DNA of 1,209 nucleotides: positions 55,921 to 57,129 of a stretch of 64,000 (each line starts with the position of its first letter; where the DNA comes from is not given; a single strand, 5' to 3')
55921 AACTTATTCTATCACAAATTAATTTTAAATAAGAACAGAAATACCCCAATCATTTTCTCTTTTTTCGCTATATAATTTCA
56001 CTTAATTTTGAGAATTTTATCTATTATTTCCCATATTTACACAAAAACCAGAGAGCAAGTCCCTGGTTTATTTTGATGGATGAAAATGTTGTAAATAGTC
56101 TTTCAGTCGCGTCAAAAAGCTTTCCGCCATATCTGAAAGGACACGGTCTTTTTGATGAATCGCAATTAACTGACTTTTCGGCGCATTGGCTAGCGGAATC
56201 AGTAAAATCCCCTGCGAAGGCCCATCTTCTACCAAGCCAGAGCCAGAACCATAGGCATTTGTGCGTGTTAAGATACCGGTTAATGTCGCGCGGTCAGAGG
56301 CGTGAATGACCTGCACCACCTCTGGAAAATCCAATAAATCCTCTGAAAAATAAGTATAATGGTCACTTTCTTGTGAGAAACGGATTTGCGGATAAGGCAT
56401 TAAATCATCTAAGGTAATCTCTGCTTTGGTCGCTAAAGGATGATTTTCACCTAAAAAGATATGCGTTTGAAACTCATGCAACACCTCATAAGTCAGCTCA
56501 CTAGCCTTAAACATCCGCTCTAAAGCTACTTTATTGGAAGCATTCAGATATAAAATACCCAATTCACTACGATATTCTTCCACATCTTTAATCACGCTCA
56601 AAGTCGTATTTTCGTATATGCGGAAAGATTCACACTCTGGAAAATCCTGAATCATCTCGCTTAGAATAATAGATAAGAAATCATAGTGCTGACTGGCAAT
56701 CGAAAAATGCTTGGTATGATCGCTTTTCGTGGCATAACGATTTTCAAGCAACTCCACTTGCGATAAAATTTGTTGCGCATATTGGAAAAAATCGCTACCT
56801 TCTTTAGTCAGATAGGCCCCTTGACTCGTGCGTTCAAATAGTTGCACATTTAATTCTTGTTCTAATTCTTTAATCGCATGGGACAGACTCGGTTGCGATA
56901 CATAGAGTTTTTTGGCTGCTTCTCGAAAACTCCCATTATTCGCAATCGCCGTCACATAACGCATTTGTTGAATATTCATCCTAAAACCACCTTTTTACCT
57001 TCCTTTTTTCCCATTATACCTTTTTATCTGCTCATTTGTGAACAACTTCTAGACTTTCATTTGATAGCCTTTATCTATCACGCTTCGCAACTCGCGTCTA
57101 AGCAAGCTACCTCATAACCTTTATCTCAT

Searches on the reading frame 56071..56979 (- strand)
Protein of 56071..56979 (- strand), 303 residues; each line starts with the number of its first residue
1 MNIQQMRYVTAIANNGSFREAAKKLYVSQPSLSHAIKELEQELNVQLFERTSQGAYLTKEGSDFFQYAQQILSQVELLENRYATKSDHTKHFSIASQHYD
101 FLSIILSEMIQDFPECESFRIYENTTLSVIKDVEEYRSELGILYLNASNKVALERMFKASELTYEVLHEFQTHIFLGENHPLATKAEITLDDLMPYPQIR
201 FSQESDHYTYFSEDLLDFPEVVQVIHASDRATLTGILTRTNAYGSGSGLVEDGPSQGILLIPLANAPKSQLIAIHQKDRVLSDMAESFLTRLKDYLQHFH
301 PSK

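Call 29: find_encoding_contigs(protein=window:56071-56979:-, flank=3000, max_places=10)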
Protein window:56071-56979:- (303 aa): 23 contigs read that carry it; 10 places shown.
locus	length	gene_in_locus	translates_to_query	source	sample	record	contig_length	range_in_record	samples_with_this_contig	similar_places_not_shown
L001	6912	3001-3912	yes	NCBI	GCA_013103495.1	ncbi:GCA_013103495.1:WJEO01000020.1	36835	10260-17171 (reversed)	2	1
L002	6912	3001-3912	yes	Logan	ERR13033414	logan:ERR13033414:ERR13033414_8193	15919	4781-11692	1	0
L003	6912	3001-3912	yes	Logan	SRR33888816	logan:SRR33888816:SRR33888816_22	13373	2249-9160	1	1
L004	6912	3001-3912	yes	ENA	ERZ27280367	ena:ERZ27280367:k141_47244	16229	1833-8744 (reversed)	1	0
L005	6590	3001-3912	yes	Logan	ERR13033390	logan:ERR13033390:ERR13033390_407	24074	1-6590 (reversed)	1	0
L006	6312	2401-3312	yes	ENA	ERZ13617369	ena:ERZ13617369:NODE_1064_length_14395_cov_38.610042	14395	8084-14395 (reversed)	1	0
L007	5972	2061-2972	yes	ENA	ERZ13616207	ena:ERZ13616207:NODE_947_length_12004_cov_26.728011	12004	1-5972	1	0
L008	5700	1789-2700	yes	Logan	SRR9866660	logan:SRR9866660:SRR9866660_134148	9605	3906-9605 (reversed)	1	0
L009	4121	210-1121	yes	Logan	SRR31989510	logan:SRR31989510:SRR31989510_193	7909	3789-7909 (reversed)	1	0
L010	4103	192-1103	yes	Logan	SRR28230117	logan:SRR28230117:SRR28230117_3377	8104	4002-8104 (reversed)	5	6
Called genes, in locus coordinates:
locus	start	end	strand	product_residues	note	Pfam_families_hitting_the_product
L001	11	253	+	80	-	-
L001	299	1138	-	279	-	PF05116:S6PP (faint), PF08282:Hydrolase_3, PF13344:Hydrolase_6 (faint)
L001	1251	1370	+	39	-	-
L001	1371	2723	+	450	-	PF01134:GIDA (weak), PF03486:HI0933_like (faint), PF07992:Pyr_redox_2, PF12831:FAD_oxidored, PF13738:Pyr_redox_3, PF00070:Pyr_redox, PF02852:Pyr_redox_dim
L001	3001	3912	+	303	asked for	PF00126:HTH_1, PF03466:LysR_substrate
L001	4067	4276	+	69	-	-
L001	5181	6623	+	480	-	PF01654:Cyt_bd_oxida_I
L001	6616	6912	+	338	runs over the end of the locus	PF02322:Cyt_bd_oxida_II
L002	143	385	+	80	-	-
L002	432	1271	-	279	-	PF05116:S6PP (faint), PF08282:Hydrolase_3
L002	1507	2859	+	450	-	PF01134:GIDA (weak), PF03486:HI0933_like (faint), PF07992:Pyr_redox_2, PF12831:FAD_oxidored, PF13738:Pyr_redox_3, PF00070:Pyr_redox, PF02852:Pyr_redox_dim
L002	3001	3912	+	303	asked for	PF00126:HTH_1, PF03466:LysR_substrate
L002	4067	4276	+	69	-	-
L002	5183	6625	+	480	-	PF01654:Cyt_bd_oxida_I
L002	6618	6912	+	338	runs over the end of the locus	PF02322:Cyt_bd_oxida_II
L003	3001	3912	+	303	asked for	PF00126:HTH_1, PF03466:LysR_substrate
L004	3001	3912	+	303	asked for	PF00126:HTH_1, PF03466:LysR_substrate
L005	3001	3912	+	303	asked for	PF00126:HTH_1, PF03466:LysR_substrate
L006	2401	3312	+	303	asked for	PF00126:HTH_1, PF03466:LysR_substrate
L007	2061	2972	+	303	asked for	PF00126:HTH_1, PF03466:LysR_substrate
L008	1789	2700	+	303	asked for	PF00126:HTH_1, PF03466:LysR_substrate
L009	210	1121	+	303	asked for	PF00126:HTH_1, PF03466:LysR_substrate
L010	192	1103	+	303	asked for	PF00126:HTH_1, PF03466:LysR_substrate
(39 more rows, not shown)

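Call 58: list_cluster_members(proteins=[window:56071-56979:-, window:53358-54797:-, window:57124-58473:-])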
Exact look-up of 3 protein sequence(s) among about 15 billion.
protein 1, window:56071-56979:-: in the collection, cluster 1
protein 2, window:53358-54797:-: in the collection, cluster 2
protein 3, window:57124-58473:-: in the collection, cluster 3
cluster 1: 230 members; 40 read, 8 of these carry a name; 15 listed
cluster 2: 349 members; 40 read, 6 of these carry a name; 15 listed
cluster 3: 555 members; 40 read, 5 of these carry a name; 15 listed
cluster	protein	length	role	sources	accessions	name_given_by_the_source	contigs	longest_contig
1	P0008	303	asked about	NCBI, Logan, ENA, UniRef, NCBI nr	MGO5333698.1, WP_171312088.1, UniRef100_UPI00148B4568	LysR family transcriptional regulator [Enterococcus cecorum] | LysR family transcriptional regulator n=1 Tax=Enterococcus cecorum TaxID=44008 ...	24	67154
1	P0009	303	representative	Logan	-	-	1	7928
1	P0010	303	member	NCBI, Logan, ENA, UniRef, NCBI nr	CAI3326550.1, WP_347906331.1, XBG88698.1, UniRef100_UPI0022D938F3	LysR family transcriptional regulator [Enterococcus cecorum] | LysR family transcriptional regulator n=1 Tax=Enterococcus cecorum TaxID=44008 ...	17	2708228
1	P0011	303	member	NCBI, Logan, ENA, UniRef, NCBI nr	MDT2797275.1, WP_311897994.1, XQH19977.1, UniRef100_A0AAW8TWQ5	LysR family transcriptional regulator [Enterococcus cecorum] | LysR family transcriptional regulator n=1 Tax=Enterococcus cecorum TaxID=44008 ...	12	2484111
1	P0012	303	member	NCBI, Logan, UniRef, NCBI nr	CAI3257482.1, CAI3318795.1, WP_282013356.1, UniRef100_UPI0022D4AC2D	LysR family transcriptional regulator [Enterococcus cecorum] | LysR family transcriptional regulator n=1 Tax=Enterococcus cecorum TaxID=44008 ...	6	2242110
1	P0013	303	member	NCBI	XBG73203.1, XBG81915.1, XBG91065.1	LysR family transcriptional regulator [Enterococcus cecorum]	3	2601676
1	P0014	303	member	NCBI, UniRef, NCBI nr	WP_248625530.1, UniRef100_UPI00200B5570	LysR family transcriptional regulator [Enterococcus cecorum] | LysR family transcriptional regulator n=1 Tax=Enterococcus cecorum TaxID=44008 ...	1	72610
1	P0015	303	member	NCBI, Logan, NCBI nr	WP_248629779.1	LysR family transcriptional regulator [Enterococcus cecorum]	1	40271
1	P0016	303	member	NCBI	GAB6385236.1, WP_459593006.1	LysR family transcriptional regulator [Enterococcus cecorum]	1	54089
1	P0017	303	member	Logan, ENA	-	-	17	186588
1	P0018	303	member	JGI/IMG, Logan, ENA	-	-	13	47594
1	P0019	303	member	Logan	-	-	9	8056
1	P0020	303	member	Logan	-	-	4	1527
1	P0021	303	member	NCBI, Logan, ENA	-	-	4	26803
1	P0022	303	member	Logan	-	-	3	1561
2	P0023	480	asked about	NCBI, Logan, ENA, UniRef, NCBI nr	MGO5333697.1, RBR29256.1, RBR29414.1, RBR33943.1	cytochrome ubiquinol oxidase subunit I [Enterococcus cecorum] | cytochrome ubiquinol oxidase subunit I n=1 Tax=Enterococcus cecorum TaxID=44008 ...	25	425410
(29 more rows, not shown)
